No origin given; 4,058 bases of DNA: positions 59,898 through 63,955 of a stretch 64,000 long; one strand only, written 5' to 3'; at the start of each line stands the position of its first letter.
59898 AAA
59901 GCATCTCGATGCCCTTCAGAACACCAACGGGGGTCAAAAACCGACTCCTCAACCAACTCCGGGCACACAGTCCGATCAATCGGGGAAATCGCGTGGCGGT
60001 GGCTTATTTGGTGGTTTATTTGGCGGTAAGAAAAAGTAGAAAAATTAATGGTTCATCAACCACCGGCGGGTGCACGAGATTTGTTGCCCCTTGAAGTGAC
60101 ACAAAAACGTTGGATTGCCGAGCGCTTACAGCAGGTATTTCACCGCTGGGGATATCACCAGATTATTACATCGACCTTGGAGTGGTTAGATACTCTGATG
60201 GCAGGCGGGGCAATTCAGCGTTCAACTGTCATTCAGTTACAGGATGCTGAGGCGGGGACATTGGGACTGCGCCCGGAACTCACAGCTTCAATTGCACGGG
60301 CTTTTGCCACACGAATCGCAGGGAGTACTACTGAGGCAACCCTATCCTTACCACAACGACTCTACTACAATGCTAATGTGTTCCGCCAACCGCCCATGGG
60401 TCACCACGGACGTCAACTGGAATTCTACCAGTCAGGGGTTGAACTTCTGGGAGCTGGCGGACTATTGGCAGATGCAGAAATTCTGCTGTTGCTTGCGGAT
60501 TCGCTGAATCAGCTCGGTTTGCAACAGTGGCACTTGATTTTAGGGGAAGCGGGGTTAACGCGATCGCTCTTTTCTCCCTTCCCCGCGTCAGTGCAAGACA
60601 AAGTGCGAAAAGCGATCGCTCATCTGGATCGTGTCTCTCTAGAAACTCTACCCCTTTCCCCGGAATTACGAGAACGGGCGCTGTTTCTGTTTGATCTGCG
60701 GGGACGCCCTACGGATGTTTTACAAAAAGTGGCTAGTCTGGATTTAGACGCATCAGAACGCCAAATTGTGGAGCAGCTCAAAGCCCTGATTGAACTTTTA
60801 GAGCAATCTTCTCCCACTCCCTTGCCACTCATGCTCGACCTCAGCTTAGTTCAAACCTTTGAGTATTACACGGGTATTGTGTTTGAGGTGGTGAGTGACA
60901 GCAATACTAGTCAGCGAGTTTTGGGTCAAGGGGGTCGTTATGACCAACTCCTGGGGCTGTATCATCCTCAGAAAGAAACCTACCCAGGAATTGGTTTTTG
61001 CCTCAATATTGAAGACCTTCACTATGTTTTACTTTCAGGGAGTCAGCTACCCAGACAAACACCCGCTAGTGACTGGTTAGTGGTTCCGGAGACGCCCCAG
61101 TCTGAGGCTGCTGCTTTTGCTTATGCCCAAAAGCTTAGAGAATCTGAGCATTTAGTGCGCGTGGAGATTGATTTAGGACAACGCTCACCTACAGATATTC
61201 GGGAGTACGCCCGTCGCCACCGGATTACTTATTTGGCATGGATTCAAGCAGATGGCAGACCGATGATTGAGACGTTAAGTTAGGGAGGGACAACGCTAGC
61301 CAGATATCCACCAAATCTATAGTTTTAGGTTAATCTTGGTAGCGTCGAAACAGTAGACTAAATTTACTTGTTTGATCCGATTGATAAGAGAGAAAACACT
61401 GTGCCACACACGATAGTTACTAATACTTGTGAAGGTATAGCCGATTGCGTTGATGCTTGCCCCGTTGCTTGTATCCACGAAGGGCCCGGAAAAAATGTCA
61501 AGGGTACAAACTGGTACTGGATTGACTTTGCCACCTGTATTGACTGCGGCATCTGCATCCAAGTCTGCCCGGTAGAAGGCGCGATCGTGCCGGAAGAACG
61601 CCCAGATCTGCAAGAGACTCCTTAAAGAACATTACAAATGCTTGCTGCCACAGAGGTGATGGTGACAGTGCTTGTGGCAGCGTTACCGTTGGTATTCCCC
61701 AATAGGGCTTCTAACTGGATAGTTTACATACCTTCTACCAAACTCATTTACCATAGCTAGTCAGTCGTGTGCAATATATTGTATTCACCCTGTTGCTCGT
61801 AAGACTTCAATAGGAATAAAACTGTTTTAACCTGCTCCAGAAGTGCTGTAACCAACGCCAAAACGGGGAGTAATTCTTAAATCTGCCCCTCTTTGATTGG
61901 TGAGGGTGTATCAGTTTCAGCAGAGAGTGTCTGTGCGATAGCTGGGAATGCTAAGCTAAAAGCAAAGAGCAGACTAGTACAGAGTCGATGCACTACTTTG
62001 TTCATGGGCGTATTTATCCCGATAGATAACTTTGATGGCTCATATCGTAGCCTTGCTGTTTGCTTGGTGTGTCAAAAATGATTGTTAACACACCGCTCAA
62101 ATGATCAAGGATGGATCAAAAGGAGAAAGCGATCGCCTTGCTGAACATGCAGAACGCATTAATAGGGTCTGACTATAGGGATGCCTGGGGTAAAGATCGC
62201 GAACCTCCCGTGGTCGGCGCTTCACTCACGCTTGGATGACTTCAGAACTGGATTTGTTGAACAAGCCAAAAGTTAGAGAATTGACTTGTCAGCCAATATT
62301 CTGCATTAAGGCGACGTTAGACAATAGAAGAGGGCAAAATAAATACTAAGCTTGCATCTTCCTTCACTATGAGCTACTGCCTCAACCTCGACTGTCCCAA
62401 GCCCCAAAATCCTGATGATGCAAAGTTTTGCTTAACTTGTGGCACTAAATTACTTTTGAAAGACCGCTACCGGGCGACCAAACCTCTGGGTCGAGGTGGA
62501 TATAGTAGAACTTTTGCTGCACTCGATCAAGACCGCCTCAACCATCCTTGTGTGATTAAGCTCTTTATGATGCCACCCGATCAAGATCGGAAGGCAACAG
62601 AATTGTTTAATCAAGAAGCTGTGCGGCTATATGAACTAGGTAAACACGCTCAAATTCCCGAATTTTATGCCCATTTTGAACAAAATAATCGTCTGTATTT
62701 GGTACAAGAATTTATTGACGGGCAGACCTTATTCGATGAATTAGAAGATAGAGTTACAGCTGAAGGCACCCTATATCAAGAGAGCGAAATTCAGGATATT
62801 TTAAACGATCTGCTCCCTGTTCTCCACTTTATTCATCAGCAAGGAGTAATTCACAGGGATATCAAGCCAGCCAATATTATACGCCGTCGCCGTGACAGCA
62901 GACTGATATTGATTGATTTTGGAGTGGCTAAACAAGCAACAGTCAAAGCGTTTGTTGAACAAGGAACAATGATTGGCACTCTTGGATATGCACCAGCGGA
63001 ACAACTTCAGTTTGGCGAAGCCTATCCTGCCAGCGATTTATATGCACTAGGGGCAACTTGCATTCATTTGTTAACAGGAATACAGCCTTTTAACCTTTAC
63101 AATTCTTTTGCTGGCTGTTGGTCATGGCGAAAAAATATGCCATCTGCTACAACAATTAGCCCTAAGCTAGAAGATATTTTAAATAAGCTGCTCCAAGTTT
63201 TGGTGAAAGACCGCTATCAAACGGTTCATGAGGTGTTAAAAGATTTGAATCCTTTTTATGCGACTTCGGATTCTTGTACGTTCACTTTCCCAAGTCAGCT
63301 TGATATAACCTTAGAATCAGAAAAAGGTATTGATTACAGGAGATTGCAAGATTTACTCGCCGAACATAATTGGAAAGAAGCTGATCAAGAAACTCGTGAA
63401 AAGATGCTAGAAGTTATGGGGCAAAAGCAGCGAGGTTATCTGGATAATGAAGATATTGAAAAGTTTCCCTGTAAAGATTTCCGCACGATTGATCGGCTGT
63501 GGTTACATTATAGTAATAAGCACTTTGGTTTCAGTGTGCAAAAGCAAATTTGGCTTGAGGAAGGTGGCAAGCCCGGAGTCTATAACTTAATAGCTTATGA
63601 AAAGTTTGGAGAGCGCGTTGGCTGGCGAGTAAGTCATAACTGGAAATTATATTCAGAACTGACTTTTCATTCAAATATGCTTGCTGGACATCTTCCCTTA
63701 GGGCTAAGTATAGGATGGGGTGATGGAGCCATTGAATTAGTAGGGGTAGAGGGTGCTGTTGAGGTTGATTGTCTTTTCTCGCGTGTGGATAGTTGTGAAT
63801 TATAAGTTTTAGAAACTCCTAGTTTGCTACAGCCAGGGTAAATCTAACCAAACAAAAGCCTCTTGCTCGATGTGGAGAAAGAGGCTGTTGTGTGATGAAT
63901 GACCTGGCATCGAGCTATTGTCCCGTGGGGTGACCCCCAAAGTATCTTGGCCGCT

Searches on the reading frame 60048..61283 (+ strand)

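Call 32: search_protein_families(library=pfam, proteins=[window:60048-61283:+], max_evalue=0.00001)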
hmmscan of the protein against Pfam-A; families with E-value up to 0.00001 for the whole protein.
window:60048-61283:+ (411 aa): 1 family
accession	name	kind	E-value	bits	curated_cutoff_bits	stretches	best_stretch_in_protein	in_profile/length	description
PF13393.11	tRNA-synt_His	-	2e-62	211.7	25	1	8-324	1-308/308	Histidyl-tRNA synthetase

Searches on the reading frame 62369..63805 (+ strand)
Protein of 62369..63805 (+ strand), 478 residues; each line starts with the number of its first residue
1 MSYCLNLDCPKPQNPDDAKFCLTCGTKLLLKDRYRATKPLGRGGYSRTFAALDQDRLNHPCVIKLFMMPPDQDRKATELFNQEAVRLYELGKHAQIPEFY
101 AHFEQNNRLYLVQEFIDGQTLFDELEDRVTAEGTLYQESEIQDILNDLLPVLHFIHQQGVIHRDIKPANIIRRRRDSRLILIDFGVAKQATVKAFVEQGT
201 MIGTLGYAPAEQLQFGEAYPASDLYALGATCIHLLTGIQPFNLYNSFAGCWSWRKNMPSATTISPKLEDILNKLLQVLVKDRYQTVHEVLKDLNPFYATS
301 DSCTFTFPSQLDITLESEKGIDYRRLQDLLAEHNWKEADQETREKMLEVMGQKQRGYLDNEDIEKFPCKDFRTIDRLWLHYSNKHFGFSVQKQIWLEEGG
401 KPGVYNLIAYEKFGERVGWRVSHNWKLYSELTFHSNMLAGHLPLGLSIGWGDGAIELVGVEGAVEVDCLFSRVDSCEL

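Call 75: search_protein_families(library=pfam, proteins=[window:62369-63805:+], max_evalue=0.01)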
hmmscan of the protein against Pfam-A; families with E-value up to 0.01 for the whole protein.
window:62369-63805:+ (478 aa): 8 families
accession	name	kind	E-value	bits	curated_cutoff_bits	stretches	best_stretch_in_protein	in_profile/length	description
PF05419.17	GUN4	-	3.3e-43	147.7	29.2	1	317-444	2-124/141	GUN4-like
PF00069.31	Pkinase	-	6e-39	134.5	31.7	1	34-291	1-259/263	Protein kinase domain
PF07714.23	PK_Tyr_Ser-Thr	-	3e-18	66.5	23.1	1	37-283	4-249/258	Protein tyrosine and serine/threonine kinase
PF03109.22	ABC1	-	4.1e-06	26.6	22.9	1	92-191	128-218/244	ABC1 atypical kinase-like domain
PF01636.29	APH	-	2.4e-05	24.7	23.2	0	141-187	150-197/239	Phosphotransferase enzyme family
PF13240.11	Zn_Ribbon_1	-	0.0015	18.7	25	1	13-28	8-23/23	zinc-ribbon domain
PF17667.7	Pkinase_fungal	-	0.002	17.4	24.1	1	153-213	300-365/387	Fungal protein kinase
PF14531.12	Kinase-like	-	0.0021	17.8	25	0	107-211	113-211/289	Kinase-like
